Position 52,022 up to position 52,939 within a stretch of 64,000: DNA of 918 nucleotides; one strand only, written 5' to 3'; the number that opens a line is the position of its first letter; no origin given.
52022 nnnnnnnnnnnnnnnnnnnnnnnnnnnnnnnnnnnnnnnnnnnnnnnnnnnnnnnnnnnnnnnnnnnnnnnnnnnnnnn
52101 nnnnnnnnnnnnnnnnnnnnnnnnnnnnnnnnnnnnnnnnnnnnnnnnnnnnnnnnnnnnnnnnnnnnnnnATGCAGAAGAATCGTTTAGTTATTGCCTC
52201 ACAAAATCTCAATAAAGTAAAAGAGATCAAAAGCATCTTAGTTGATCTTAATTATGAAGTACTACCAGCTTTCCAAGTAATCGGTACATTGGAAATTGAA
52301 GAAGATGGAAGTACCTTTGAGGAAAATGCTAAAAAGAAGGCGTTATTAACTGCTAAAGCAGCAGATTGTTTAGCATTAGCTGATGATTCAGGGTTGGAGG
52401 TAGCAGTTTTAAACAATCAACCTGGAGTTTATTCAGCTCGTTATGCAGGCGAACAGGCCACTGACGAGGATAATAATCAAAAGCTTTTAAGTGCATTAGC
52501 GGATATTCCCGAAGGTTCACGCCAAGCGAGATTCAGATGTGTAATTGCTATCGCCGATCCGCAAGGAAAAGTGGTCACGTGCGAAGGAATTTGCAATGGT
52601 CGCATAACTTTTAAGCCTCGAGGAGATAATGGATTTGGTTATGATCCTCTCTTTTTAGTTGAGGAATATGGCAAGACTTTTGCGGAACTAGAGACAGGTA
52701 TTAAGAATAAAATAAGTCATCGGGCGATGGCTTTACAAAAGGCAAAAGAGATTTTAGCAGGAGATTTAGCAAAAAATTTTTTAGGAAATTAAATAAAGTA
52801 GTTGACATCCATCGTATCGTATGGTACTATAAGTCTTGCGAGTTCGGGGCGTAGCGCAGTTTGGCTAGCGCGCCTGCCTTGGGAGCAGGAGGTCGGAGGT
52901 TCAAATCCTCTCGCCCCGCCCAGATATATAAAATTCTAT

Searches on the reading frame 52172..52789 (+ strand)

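Call 38: search_protein_families(library=pfam, proteins=[window:52172-52789:+], max_evalue=0.00001)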
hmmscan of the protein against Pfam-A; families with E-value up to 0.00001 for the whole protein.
window:52172-52789:+ (206 aa): 1 family
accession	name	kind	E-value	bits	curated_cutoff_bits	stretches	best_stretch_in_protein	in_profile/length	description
PF01725.21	Ham1p_like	-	3.1e-66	223.3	22.5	1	6-193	1-185/186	Ham1 family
